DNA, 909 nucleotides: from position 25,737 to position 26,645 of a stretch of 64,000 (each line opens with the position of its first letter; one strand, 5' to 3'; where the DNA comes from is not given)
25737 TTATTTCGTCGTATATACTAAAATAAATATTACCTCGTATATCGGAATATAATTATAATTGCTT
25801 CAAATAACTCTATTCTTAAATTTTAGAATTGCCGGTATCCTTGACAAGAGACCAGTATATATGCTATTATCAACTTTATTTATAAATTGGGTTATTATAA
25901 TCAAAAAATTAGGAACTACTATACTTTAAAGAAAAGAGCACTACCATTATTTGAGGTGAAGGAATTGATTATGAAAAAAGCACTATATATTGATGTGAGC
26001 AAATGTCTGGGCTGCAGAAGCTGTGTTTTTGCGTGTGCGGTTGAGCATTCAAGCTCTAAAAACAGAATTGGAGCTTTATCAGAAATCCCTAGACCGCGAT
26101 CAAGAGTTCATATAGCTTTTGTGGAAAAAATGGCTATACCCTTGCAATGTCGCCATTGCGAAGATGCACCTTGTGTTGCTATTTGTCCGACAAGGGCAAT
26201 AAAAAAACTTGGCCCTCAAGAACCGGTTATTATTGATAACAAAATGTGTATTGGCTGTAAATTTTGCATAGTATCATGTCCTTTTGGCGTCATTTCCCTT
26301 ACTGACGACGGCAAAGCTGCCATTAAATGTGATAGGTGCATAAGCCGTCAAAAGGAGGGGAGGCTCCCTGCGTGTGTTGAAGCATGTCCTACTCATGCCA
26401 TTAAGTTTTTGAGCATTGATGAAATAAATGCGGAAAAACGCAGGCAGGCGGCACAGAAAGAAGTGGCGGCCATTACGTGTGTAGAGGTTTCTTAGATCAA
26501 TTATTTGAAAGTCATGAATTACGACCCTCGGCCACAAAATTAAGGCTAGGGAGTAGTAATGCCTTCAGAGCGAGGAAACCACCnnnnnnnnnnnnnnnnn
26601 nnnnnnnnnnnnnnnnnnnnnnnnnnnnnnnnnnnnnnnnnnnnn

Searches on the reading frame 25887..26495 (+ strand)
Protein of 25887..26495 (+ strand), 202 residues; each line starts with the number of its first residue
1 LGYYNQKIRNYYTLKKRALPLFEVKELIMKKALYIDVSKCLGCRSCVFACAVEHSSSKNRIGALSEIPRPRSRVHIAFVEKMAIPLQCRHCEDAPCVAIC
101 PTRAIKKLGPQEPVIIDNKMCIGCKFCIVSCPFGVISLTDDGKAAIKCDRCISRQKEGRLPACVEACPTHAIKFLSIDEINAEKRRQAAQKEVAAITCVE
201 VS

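Call 27: search_protein_families(library=pfam, proteins=[window:25887-26495:+], max_evalue=0.0001)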
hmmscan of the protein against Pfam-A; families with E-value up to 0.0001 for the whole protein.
window:25887-26495:+ (202 aa): 10 families
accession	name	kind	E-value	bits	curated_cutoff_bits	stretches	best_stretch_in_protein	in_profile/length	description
PF13247.11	Fer4_11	-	2.4e-22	79.4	26.2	1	82-174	4-97/100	4Fe-4S dicluster domain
PF12838.12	Fer4_7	-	9.4e-14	52.1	27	2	121-171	2-52/52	4Fe-4S dicluster domain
PF12837.12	Fer4_6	-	5e-12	45.6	25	1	115-136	3-24/24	4Fe-4S binding domain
PF00037.32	Fer4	-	2.5e-11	43.3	21.1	1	114-137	1-24/24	4Fe-4S binding domain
PF13237.11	Fer4_10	-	2.3e-10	40.7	25.5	1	114-168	2-53/53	4Fe-4S dicluster domain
PF13187.11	Fer4_9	-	2.3e-10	40.7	27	1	120-172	1-52/52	4Fe-4S dicluster domain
PF13484.11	Fer4_16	-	1.9e-09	38.6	30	0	121-155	2-33/66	4Fe-4S double cluster binding domain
PF12797.12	Fer4_2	-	8.7e-09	35.2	24.5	1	33-51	3-21/22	4Fe-4S binding domain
PF25160.1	LdpA_Fe-S-bd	-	2.3e-08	34.1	27.6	1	93-137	6-44/49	LdpA Fe-S cluster-binding domain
PF14697.11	Fer4_21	-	1.2e-05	25.8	35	0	115-173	2-58/59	4Fe-4S dicluster domain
